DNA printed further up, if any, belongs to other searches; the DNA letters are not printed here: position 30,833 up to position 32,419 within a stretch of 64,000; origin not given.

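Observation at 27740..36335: Compact type II FAS/PKS-like lipid cluster with KS/CLF pair, two dehydratases, FabL-like ER, extended ACP, dedicated PPTase, terminal thioester reductase, methyltransferase and membrane GT2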

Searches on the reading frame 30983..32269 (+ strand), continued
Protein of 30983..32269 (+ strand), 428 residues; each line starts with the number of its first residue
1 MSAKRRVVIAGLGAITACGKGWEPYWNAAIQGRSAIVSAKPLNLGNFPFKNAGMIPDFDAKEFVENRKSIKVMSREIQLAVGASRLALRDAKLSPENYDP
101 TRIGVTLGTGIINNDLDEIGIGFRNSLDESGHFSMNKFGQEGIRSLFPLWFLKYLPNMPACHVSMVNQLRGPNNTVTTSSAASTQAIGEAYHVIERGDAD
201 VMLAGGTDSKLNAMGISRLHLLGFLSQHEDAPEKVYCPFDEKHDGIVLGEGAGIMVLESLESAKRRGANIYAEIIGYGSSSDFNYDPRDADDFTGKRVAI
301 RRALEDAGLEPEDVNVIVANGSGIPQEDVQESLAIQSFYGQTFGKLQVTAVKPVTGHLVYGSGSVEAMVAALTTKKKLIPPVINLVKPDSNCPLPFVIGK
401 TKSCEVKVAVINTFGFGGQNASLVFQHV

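Call 47: search_protein_families(library=ncbifam, proteins=[L004:14894-17185:+, L004:5724-6845:+, L003:13656-14597:+, L003:14787-16337:+, L017:6562-8175:+, L026:6706-7473:+, L026:13268-14647:+, L026:12544-13254:+, L026:7950-8702:+], max_evalue=0.00001)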
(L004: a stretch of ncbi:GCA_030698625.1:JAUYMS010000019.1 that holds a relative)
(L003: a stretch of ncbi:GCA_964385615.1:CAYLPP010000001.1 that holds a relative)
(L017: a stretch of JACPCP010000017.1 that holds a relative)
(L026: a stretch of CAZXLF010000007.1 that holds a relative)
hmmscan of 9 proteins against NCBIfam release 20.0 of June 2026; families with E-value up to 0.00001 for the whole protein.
L004:14894-17185:+ (763 aa): 6 families
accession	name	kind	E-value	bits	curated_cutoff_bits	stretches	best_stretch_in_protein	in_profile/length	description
TIGR00921.1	2A067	subfamily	5.3e-59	200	351.9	2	18-366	9-345/733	hydrophobe/amphiphile efflux-3 (HAE3) family transporter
TIGR00833.1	actII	subfamily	2e-27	95.9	874.7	2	143-493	103-456/910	MMPL family RND transporter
TIGR03480.1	HpnN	hypoth_equivalog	9.2e-22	76.8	751.85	2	201-456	258-507/862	hopanoid biosynthesis associated RND transporter like protein HpnN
NF052374.1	HopndTporHpnN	equivalog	3.8e-12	45.1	1100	1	580-758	254-432/858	hopanoid transporter HpnN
TIGR00918.1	2A060602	subfamily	4.1e-07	28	1120.4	0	245-365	435-555/1145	transmembrane receptor Patched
NF045600.2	BstA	equivalog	9.7e-07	27.1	1400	0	134-380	199-452/903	sterol transporter cytoplasmic membrane protein BstA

L004:5724-6845:+ (373 aa): 3 families
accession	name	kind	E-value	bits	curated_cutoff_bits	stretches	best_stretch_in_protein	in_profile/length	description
NF049922.1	MethglyxlRedYdjG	equivalog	1.2e-06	27.8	550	0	37-239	18-185/326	NADH-dependent methylglyoxal reductase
NF008598.0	PRK11565.1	equivalog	2.1e-06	27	425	0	30-112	6-76/275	2,5-didehydrogluconate reductase DkgA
NF007388.0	PRK09912.1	subfamily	4.4e-06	25.8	448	0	62-123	48-108/346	L-glyceraldehyde 3-phosphate reductase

L003:13656-14597:+ (313 aa): 1 family
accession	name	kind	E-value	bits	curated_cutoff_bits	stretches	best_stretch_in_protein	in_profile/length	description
NF052548.1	FAdesatDesABac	equivalog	1.3e-06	27.8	500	0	261-299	254-291/328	Delta(5) desaturase DesA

L003:14787-16337:+ (516 aa): 0 families

L017:6562-8175:+ (537 aa): 14 families
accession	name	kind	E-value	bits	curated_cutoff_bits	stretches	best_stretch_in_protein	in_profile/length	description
TIGR04072.2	rSAM_ladder_B12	equivalog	1e-20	73.8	360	1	79-367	86-377/443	lipid biosynthesis B12-binding/radical SAM protein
TIGR04479.1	bcpD_PhpK_rSAM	subfamily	8e-18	64.1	600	1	166-383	241-455/504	PhpK family radical SAM P-methyltransferase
TIGR04013.1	B12_SAM_MJ_1487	hypoth_equivalog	9.1e-16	57.7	251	1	49-360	29-355/382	TIGR04013 family B12-binding domain/radical SAM domain-containing protein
TIGR04295.1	B12_rSAM_oligo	hypoth_equivalog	6e-14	51.6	400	1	169-361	203-383/422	TIGR04295 family B12-binding domain-containing radical SAM protein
NF033712.0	B12_rSAM_KedN5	subfamily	2.2e-13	49.3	700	1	163-363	192-392/624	KedN5 family methylcobalamin-dependent radical SAM C-methyltransferase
TIGR04014.1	B12_SAM_MJ_0865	equivalog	3.9e-11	42.4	360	1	79-358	57-354/434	methyl-coenzyme M reductase glutamine C-methyltransferase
NF040546.1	rSAM_CUAEP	equivalog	9.7e-10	37.7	500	1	94-323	81-323/468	CUAEP/CCAEP-tail radical SAM (seleno)protein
NF033070.1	rSAM_AprD4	equivalog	2.3e-09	36.7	500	1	166-343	196-369/456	AprD4 family radical SAM diol-dehydratase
NF040542.1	rSAM_RCCLKC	equivalog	5.4e-08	32.4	450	1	147-311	161-321/423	arsinothricin biosynthesis radical SAM protein ArsL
NF045585.1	rSAM_slr0320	equivalog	9.5e-08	31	775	1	168-303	237-370/511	photosystem II high light acclimation radical SAM protein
NF050148.1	rSAM_ApyD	equivalog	1.4e-07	30.3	750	1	63-327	74-353/645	RiPP biosynthesis radical SAM protein ApyD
NF038361.1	rSAM_Sden_1168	equivalog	2e-07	30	575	1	160-353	278-464/560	Sden_1168 family B12-binding radical SAM P-methyltransferase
TIGR03471.1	HpnJ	equivalog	8e-07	28.3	577.6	1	169-384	200-409/472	hopanoid biosynthesis associated radical SAM protein HpnJ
TIGR02026.1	BchE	equivalog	1.5e-06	27.4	481.35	1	165-336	193-361/497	magnesium-protoporphyrin IX monomethyl ester anaerobic oxidative cyclase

L026:6706-7473:+ (255 aa): 12 families
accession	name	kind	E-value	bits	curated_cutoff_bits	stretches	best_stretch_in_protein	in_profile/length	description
TIGR02353.1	NRPS_term_dom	equivalog_domain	1.7e-27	96.1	423.1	1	75-252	43-216/695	Pls/PosA family non-ribosomal peptide synthetase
NF058585.1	HptprglPActTf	PfamEq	2.3e-12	46.8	300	1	126-252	29-160/172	heptaprenylglyceryl phosphate O-acetyltransferase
NF050158.1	CarbAnhydGPos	equivalog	6.1e-09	35.8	250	1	193-250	84-141/172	gamma carbonic anhydrase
NF000311.1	Vat_ABCDEFH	equivalog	5.1e-08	32.7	300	1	197-250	111-162/201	Vat family streptogramin A O-acetyltransferase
NF000490.1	chloram_CatB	equivalog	5.9e-07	29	350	1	187-250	101-162/210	type B chloramphenicol O-acetyltransferase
NF000504.1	stregram_VatH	exception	1.1e-06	28.7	475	1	197-250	118-169/216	streptogramin A O-acetyltransferase Vat(H)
NF007076.0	PRK09527.1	equivalog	2.8e-06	26.9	347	1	163-250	91-183/203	galactoside O-acetyltransferase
NF007797.0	PRK10502.1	subfamily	3.2e-06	26.9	192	0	162-251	87-178/183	WcaF family extracellular polysaccharide biosynthesis acetyltransferase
TIGR03308.1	phn_thr-fam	hypoth_equivalog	5.1e-06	26.5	201.65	0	196-250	108-160/204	phosphonate metabolim protein, transferase hexapeptide repeat family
NF000097.1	stregram_VatC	exception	5.2e-06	26.5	425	0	197-249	119-169/212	streptogramin A O-acetyltransferase Vat(C)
NF033468.1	stregram_VatI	exception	5.9e-06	26.2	415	0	197-251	113-165/208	streptogramin A O-acetyltransferase Vat(I)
NF000101.1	stregram_VatA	exception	9.1e-06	25.5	450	0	198-250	120-170/219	streptogramin A O-acetyltransferase Vat(A)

L026:13268-14647:+ (459 aa): 69 families (the best 25 are shown)
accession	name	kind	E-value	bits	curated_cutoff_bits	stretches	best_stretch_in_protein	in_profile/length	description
NF004426.0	PRK05769.1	equivalog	4.1e-86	289.5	552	1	6-455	18-440/441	acetyl ornithine aminotransferase family protein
NF005993.0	PRK08117.1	subfamily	6.2e-80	268.9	574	1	31-456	29-431/433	aspartate aminotransferase family protein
NF006228.0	PRK08360.1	equivalog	1.4e-79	267.9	608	1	5-459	3-431/443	aspartate aminotransferase family protein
NF004171.0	PRK05639.1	equivalog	1.3e-67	228.7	639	1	6-457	16-446/457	alanine/serine racemase family protein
NF049939.1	HyAminethphonNHLyPbfA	equivalog_domain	3.6e-67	226.7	525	1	32-454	48-441/442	(R)-1-hydroxy-2-aminoethylphosphonate ammonia-lyase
NF006368.0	PRK08593.1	equivalog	5.5e-67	226.3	570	1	5-458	6-435/448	aspartate aminotransferase family protein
NF045634.1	LeuMetRace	equivalog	1.6e-66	224.8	800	1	5-459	3-431/432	leucine/methionine racemase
NF005393.0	PRK06938.1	subfamily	8.4e-63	212.3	671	1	31-454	53-464/469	diaminobutyrate--2-oxoglutarate transaminase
NF005376.0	PRK06918.1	equivalog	5.5e-62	209.6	676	1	6-454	18-443/451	4-aminobutyrate--2-oxoglutarate transaminase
TIGR00700.1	GABAtrnsam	equivalog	9.7e-62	208.9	506.65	1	29-451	17-417/420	4-aminobutyrate--2-oxoglutarate transaminase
TIGR00707.1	argD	subfamily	1.1e-59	202.1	410.05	2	217-386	169-333/381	acetylornithine/succinylornithine family transaminase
NF004755.0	PRK06082.1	equivalog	1.4e-59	201.7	467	1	32-457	59-454/459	aspartate aminotransferase family protein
NF004718.0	PRK06062.1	subfamily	3.2e-59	200.6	472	1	11-456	24-450/454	hypothetical protein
NF005386.0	PRK06931.1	equivalog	4.3e-58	197.1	753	1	31-451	44-451/461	diaminobutyrate--2-oxoglutarate transaminase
NF005375.0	PRK06917.1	equivalog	1.7e-57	195.2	535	1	33-456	20-440/448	aspartate aminotransferase family protein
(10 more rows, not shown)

L026:12544-13254:+ (236 aa): 5 families
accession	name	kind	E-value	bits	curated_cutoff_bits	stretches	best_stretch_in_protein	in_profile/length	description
NF007103.0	PRK09552.1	equivalog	3e-36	125.2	292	1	3-215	3-212/220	2-hydroxy-3-keto-5-methylthiopentenyl-1-phosphate phosphatase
TIGR03333.1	salvage_mtnX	equivalog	5.6e-32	111.4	303.2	1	6-215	2-208/214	2-hydroxy-3-keto-5-methylthiopentenyl-1-phosphate phosphatase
TIGR01489.1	DKMTPPase-SF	subfamily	6.7e-31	107.8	81.55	1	6-188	4-187/188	MtnX-like HAD-IB family phosphatase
TIGR01488.1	HAD-SF-IB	subfamily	8.3e-23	81.2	45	1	6-180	2-175/177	HAD-IB family phosphatase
TIGR00338.1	serB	equivalog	3.7e-10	39.8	144.15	1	7-202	18-209/219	phosphoserine phosphatase SerB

L026:7950-8702:+ (250 aa): 235 families (the best 25 are shown)
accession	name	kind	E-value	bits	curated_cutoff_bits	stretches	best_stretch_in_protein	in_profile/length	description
TIGR01830.1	3oxo_ACP_reduc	equivalog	2.3e-85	286.1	297.75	1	8-244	1-238/239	3-oxoacyl-[acyl-carrier-protein] reductase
NF004197.0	PRK05653.1-1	equivalog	4.2e-82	275.5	332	1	2-244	4-246/249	3-oxoacyl-ACP reductase FabG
NF009466.0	PRK12826.1-2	subfamily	3.3e-76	256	222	1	6-244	4-244/248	3-oxoacyl-ACP reductase FabG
NF004199.0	PRK05653.1-4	equivalog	1.9e-75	253.6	301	1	1-244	1-245/247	3-oxoacyl-ACP reductase FabG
NF009464.0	PRK12824.1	subfamily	1.2e-72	244.6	269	1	6-244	3-242/245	3-oxoacyl-ACP reductase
TIGR01829.1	AcAcCoA_reduct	subfamily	3.5e-72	243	302.1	1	6-244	1-240/242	acetoacetyl-CoA reductase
NF004198.0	PRK05653.1-3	equivalog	4.5e-70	235.9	296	1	3-244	5-246/248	3-oxoacyl-ACP reductase FabG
NF004200.0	PRK05653.1-5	equivalog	5e-70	235.8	273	1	6-244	3-241/242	3-oxoacyl-ACP reductase FabG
NF053542.1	FlxB_rubin_SDR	equivalog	2e-68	230.7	340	1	6-244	1-239/239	flexirubin biosynthesis SDR family reductase FlxB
NF052558.1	MBtsdlDhBudC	equivalog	4.9e-68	229.4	270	1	3-245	1-242/250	meso-2,3-butanediol dehydrogenase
NF005559.1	PRK07231.1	subfamily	5.9e-68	229.1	215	1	3-244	2-247/249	glucose 1-dehydrogenase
NF047420.2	EF_P_mod_YmfI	equivalog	4.8e-66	222.9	238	1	8-244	2-235/236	elongation factor P 5-aminopentanone reductase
NF009546.0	PRK12935.1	equivalog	4.6e-65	219.6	418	1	2-244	3-245/247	acetoacetyl-CoA reductase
NF004791.0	PRK06138.1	equivalog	3.5e-64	216.5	312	1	1-244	1-249/252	SDR family oxidoreductase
NF049979.1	AlphHSDSHdhA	equivalog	3.2e-63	213.6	350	1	4-247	2-249/258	7alpha-hydroxysteroid dehydrogenase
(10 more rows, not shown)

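Call 50: search_protein_families(library=pfam, proteins=[L003:14787-16337:+, L017:6562-8175:+, L003:13656-14597:+, L004:5724-6845:+], max_evalue=0.01)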
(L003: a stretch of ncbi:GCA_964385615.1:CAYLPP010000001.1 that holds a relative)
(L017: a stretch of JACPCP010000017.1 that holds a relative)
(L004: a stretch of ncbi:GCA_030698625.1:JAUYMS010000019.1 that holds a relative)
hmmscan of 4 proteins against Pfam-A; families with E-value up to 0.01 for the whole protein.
L003:14787-16337:+ (516 aa): 0 families

L017:6562-8175:+ (537 aa): 4 families
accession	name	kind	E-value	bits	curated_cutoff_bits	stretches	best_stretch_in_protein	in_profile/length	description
PF04055.27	Radical_SAM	-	2.4e-14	54.3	29.5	1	171-323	3-152/166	Radical SAM superfamily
PF13282.11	DUF4070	-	1.6e-10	41.7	22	1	356-498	1-138/144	Domain of unknown function (DUF4070)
PF02310.24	B12-binding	-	1.2e-08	35.2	32.1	1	29-125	11-119/121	B12 binding domain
PF19864.5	Radical_SAM_N2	-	0.0018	18.2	29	1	79-141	74-136/151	Radical SAM proteins, N-terminal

L003:13656-14597:+ (313 aa): 1 family
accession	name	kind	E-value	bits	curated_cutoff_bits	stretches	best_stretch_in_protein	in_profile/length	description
PF00487.30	FA_desaturase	-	2e-18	67.5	29.7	1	56-299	2-237/253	Fatty acid desaturase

L004:5724-6845:+ (373 aa): 1 family
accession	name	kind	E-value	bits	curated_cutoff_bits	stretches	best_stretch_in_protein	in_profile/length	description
PF00248.27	Aldo_ket_red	-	5.5e-29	101.6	24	2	42-225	4-145/291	Aldo/keto reductase family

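Call 63: search_dna_similar(query=window:30983-32269:+, collection=plasmids, mode=protein, max_rows=15)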
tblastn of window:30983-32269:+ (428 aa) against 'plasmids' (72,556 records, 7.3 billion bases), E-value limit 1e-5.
In 5 record(s) the limit of 40 matching pieces per record was reached: places in those records are undercounted.
Records with a match: 1582; places in all: 4909; records where one place covers at least 80% of the query: 1201.
Best place of each record, by identity: <60% 1582.
By first word of the organism name: Streptomyces 283; Salmonella 184; Ralstonia 128; Rhizobium 121; Bacillus 109; Sinorhizobium 91; Burkholderia 63; Pantoea 54; Klebsiella 42; Escherichia 25; and 143 more.
By predicted mobility (MOB-suite, as given by PLSDB): non-mobilizable 820; conjugative 469; mobilizable 293.
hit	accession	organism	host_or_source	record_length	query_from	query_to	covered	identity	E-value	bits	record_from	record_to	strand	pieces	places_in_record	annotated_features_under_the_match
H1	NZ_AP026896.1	Aeromonas caviae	Microbe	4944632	3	428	100%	37.1%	5e-73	256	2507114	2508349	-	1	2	none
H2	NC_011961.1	Thermomicrobium roseum DSM 5159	-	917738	6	426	98%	37.2%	5e-74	259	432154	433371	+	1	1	fabF: beta-ketoacyl-ACP synthase II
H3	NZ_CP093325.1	Bacillus sp. N5-665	whole organism,peat soil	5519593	4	426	99%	36.9%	4e-67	239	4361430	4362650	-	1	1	none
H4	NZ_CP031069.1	Bacillus sp. JAS24-2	cell culture,soil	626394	5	426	99%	36.5%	5e-76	265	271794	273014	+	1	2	fabF: beta-ketoacyl-ACP synthase II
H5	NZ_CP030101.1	Listeria monocytogenes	Environment,water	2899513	4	428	99%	36.0%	4e-76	265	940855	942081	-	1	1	none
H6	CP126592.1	Bacillus bombysepticus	bacterial isolate,warm, humid forested ...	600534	5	427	99%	36.2%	9e-76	264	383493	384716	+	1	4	fabF: beta-ketoacyl-ACP synthase II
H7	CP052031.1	Staphylococcus aureus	Homo sapiens,blood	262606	1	426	100%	35.7%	2e-75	263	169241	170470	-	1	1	fabF: beta-ketoacyl-ACP synthase II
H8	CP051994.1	Staphylococcus aureus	Homo sapiens,respiratory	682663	1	426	100%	35.7%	2e-75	263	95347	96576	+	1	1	fabF: beta-ketoacyl-ACP synthase II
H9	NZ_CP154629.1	Acetoanaerobium noterae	cell culture,Sludge of a digestion ...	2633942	4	426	99%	35.9%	1e-74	261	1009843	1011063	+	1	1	none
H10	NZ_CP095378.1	Bacillus cereus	cell cuture,Pond silt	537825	5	427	99%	35.7%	2e-74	260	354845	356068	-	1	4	fabF: beta-ketoacyl-ACP synthase II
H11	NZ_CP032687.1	Rhizobium sp. CCGE531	Phaseolus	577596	5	428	99%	35.4%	1e-44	173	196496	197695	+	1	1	beta-ketoacyl-[acyl-carrier-protein] synthase family protein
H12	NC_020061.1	Rhizobium tropici CIAT 899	Phaseolus vulgaris root nodule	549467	5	428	99%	35.2%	2e-44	173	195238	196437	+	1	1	beta-ketoacyl-[acyl-carrier-protein] synthase family protein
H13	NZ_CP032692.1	Rhizobium sp. CCGE532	Phaseolus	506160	5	428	99%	35.2%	3e-44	172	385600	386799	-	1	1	beta-ketoacyl-[acyl-carrier-protein] synthase family protein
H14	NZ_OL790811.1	Proteus mirabilis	-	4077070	3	428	100%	34.9%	3e-67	239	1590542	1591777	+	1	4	none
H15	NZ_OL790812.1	Proteus mirabilis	-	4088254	3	428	100%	34.9%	3e-67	239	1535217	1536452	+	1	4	none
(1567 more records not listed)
